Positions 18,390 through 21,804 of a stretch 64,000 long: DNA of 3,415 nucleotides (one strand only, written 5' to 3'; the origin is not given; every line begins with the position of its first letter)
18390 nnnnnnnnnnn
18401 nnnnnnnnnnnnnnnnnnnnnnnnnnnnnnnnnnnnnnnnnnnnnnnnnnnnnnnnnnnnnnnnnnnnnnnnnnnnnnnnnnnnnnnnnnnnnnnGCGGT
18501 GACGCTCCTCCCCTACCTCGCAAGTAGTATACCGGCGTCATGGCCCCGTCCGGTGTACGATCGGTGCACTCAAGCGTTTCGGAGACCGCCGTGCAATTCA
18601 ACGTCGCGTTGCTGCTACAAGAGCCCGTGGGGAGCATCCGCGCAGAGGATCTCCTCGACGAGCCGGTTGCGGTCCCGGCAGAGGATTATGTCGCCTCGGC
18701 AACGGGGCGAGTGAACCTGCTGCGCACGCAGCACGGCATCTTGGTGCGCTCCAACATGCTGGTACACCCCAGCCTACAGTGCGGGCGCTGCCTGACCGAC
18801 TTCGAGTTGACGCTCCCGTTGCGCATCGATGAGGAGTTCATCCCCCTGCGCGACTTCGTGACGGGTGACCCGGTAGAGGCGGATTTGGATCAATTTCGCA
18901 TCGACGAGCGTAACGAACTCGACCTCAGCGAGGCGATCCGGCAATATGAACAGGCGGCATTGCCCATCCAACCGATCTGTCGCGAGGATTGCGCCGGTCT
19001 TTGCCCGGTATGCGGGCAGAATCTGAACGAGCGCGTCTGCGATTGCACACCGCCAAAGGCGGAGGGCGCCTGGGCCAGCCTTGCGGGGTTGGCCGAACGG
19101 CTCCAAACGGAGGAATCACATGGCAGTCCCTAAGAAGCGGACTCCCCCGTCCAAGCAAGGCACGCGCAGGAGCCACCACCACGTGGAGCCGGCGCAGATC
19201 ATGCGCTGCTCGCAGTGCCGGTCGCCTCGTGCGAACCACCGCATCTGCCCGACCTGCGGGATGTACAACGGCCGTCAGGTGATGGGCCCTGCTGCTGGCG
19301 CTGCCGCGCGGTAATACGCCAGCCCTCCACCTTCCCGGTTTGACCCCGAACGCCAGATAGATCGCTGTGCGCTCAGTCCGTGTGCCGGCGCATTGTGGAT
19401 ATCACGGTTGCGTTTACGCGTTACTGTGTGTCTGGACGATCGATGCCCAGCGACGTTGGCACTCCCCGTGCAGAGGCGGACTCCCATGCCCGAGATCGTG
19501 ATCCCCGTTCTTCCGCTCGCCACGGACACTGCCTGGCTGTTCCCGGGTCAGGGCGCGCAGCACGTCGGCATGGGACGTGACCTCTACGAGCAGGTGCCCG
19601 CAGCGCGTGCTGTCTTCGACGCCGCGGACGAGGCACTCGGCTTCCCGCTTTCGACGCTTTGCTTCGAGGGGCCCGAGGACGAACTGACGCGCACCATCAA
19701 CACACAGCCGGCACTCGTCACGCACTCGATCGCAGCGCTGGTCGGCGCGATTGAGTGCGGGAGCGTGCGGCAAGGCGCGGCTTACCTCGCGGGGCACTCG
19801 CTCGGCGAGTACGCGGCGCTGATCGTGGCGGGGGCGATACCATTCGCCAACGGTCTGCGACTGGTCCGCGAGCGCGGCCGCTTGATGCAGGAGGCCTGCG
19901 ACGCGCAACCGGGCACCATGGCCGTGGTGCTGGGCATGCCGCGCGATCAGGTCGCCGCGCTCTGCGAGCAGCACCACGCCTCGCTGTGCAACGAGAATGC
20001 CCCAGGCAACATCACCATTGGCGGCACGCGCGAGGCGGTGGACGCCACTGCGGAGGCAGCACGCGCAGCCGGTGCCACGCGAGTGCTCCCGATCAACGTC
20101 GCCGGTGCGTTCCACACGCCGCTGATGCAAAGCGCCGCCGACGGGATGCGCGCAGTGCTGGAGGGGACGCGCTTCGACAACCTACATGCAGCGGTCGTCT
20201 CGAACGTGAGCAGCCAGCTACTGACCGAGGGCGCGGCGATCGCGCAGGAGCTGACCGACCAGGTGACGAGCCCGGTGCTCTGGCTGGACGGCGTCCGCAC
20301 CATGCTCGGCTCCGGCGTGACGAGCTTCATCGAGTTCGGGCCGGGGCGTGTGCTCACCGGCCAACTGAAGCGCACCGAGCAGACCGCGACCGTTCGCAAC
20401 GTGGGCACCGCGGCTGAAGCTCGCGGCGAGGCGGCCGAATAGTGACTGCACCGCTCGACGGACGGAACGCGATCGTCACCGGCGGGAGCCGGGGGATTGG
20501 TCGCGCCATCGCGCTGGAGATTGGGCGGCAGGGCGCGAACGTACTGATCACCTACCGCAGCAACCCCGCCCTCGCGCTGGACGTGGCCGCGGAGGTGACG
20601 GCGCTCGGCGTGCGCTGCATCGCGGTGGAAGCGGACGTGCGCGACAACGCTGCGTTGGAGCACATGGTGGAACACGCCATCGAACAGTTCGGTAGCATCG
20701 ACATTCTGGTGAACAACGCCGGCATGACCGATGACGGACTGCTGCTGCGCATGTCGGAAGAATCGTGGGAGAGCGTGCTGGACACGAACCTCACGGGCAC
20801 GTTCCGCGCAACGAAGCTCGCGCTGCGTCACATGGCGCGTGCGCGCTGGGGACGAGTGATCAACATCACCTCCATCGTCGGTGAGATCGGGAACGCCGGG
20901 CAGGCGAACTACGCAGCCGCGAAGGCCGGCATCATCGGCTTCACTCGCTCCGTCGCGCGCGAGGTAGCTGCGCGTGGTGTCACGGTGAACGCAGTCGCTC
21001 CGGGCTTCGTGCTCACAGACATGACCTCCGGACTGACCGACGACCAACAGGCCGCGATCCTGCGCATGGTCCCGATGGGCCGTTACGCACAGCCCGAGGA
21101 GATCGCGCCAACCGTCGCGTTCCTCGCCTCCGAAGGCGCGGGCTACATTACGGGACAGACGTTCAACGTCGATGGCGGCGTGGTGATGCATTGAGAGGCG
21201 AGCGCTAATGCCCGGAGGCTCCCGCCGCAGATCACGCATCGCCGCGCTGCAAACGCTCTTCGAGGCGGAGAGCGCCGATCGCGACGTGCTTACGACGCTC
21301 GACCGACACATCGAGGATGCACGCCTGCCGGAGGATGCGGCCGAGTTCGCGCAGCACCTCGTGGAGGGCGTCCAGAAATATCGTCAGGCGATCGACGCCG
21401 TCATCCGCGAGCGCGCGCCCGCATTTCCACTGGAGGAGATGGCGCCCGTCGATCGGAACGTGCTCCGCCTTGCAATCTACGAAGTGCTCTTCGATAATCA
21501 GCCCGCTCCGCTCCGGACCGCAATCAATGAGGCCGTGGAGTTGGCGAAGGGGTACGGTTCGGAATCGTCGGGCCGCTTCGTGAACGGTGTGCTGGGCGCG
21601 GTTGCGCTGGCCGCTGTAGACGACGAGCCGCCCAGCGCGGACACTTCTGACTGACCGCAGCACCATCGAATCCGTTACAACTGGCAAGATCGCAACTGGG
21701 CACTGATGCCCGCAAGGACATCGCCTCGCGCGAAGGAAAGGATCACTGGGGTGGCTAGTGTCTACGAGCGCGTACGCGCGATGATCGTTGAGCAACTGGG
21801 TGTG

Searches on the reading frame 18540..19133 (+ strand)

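Call 20: search_protein_families(library=pfam, proteins=[window:18540-19133:+], max_evalue=0.001)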
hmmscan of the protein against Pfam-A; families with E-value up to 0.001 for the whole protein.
window:18540-19133:+ (197 aa): 1 family
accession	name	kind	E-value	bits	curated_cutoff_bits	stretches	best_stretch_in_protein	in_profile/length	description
PF02620.22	YceD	-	2.5e-22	79.6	33.2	1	78-184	10-118/119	Large ribosomal RNA subunit accumulation protein YceD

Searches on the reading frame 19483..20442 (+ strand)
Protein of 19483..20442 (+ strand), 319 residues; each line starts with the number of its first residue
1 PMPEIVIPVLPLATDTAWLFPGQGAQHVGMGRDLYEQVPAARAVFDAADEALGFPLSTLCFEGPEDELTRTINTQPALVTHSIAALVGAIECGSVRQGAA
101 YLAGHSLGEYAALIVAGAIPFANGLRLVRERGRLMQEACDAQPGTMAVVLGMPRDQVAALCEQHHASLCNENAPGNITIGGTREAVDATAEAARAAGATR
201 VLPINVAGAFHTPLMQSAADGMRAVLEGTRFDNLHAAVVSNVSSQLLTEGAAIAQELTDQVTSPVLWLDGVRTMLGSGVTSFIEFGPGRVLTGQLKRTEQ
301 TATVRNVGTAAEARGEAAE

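Call 20: search_protein_families(library=pfam, proteins=[window:19483-20442:+], max_evalue=0.001)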
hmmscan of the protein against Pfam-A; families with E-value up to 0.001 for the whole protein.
window:19483-20442:+ (319 aa): 1 family
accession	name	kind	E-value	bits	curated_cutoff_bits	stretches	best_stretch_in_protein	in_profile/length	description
PF00698.26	Acyl_transf_1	-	1.3e-39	137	32.7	1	18-301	2-281/319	Acyl transferase domain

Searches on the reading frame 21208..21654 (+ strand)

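Call 20: search_protein_families(library=pfam, proteins=[window:21208-21654:+], max_evalue=0.001)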
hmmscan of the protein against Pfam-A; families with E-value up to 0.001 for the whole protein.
window:21208-21654:+ (148 aa): 1 family
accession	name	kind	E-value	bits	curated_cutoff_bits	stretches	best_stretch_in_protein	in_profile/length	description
PF01029.23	NusB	-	1.3e-29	103.7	23.1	1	8-133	2-132/133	NusB family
